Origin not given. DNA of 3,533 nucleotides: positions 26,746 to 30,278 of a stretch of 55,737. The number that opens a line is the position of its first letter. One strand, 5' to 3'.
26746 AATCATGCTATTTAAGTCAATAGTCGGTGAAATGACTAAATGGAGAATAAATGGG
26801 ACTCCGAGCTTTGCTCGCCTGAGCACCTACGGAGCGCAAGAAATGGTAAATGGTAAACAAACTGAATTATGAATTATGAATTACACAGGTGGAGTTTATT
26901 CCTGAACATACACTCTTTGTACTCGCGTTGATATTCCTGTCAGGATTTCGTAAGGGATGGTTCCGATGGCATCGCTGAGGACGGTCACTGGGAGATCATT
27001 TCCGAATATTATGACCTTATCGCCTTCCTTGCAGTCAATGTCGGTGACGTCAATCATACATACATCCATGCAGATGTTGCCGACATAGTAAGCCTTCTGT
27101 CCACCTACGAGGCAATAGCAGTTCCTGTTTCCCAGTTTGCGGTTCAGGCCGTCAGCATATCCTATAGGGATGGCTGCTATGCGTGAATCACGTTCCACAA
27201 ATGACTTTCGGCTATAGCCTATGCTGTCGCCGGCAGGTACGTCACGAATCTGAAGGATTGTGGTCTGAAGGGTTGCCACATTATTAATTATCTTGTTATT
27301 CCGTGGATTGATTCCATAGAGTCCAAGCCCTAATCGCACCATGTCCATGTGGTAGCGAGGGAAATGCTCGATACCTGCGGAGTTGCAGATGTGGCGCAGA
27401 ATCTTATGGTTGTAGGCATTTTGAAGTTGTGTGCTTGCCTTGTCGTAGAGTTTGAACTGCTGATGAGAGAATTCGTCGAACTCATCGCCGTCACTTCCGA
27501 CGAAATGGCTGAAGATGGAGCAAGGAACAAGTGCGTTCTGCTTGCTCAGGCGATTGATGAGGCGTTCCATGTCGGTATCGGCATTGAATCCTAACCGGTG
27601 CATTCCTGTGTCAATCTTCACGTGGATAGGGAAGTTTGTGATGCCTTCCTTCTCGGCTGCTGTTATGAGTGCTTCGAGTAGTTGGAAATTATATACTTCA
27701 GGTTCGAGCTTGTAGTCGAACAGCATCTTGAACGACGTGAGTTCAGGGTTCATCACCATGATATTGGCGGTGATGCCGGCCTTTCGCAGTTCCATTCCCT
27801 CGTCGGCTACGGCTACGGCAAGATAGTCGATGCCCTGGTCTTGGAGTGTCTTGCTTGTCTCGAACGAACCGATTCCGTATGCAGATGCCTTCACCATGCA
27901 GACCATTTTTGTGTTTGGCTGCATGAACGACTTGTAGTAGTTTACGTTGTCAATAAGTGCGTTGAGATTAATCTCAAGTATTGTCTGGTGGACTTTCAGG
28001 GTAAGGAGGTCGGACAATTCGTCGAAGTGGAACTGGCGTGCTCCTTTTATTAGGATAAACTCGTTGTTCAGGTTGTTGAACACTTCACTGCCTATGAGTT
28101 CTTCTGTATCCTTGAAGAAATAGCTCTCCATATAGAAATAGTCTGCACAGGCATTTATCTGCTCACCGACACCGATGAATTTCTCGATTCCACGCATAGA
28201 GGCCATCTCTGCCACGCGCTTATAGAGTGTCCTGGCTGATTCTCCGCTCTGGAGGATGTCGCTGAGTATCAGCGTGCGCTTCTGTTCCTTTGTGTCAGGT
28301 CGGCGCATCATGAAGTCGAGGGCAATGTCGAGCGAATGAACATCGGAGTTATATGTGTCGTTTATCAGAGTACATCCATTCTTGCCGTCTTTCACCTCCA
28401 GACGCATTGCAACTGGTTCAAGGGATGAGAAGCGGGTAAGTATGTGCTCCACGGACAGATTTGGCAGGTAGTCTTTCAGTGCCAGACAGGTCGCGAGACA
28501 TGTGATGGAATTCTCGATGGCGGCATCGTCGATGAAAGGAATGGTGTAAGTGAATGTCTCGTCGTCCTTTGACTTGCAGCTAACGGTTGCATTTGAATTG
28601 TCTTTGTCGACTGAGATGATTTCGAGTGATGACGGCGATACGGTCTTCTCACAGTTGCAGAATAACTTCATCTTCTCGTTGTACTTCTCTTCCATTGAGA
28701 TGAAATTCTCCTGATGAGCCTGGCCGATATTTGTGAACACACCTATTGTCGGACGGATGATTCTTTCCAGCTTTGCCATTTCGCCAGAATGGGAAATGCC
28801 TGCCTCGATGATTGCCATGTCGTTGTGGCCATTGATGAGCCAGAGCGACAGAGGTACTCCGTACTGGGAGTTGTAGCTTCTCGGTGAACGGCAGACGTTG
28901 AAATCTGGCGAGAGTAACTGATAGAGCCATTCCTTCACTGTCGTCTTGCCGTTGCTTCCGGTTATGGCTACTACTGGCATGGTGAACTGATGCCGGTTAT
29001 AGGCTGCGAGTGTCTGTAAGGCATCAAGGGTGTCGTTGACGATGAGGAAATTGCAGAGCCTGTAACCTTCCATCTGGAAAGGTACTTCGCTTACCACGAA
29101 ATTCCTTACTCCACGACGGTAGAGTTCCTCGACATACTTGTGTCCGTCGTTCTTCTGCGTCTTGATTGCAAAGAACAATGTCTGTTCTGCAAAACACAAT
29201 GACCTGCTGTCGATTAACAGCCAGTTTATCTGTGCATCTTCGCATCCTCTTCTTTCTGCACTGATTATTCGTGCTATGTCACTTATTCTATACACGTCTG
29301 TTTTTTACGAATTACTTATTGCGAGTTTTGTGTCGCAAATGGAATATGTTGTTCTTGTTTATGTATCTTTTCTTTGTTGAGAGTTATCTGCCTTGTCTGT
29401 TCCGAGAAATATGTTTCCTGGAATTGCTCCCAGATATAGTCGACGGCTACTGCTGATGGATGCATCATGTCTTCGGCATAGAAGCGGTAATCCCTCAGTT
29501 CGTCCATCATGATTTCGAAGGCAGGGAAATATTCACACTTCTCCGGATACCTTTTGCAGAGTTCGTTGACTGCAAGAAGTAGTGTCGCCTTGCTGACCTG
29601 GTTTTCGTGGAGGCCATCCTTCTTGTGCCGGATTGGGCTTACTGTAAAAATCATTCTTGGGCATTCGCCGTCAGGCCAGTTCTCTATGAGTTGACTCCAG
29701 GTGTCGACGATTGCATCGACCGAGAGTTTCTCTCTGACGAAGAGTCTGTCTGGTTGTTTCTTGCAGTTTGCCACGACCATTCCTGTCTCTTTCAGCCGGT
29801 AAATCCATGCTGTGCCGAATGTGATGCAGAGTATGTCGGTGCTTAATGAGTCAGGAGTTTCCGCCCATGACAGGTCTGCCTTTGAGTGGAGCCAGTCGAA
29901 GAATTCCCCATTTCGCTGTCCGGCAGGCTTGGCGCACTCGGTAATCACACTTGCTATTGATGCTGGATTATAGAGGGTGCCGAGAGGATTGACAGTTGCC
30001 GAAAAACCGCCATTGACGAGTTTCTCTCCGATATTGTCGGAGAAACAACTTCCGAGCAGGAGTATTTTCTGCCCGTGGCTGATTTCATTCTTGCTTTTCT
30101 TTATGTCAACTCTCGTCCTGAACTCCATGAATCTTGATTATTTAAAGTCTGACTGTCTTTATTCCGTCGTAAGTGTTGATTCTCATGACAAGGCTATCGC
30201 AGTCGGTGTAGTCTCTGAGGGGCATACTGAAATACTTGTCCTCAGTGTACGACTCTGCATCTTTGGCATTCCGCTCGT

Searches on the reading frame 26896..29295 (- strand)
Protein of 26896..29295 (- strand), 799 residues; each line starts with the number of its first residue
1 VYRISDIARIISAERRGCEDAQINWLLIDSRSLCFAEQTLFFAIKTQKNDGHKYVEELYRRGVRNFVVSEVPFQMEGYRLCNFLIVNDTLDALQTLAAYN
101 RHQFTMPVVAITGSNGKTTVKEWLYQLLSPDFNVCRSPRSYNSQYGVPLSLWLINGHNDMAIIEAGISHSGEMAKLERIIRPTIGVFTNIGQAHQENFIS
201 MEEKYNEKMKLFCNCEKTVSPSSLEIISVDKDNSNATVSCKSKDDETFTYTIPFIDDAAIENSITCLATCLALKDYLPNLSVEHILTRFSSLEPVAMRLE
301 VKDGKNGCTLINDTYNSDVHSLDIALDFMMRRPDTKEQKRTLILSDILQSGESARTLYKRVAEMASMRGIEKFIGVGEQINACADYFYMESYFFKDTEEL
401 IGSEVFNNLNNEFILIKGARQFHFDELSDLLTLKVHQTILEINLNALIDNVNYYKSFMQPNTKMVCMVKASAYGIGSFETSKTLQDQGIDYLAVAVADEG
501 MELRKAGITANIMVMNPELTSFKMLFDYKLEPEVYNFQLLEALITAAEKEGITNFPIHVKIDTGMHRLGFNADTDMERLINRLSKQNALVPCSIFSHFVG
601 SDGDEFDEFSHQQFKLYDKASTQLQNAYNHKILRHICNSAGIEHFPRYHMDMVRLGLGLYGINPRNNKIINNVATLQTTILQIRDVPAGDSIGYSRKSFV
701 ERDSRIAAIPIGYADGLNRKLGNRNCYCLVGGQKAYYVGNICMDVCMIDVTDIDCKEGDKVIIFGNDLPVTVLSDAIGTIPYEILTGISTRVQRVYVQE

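Call 32: search_protein_families(library=pfam, proteins=[window:26896-29295:-], max_evalue=0.0001)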
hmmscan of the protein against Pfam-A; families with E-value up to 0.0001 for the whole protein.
window:26896-29295:- (799 aa): 4 families
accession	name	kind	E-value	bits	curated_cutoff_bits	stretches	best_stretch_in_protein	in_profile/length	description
PF01168.26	Ala_racemase_N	-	6.9e-54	183.3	24.1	1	442-664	1-220/220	Alanine racemase, N-terminal domain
PF00842.27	Ala_racemase_C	-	5.1e-42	142.9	25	1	673-796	1-127/127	Alanine racemase, C-terminal domain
PF08245.18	Mur_ligase_M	-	2e-24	87.1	24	1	111-244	1-138/200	Mur ligase middle domain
PF02875.26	Mur_ligase_C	-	1.7e-06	29.3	28.4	1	297-420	1-127/127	Mur ligase, glutamate ligase domain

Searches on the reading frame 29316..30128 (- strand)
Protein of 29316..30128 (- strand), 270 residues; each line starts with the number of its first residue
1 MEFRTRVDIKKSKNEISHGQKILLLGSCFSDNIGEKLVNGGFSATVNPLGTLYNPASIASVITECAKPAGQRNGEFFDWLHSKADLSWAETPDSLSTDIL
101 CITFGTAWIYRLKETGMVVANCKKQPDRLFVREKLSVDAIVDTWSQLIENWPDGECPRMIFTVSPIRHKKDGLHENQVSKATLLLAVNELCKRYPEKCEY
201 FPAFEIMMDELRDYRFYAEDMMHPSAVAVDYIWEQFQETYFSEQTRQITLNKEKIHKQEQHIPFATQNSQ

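Call 32: search_protein_families(library=pfam, proteins=[window:29316-30128:-], max_evalue=0.0001)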
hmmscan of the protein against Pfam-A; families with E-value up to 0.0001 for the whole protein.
window:29316-30128:- (270 aa): 1 family
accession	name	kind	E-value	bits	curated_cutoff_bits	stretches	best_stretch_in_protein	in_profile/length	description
PF08885.17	GSCFA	-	1e-73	248.4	25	1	21-236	1-237/237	GSCFA family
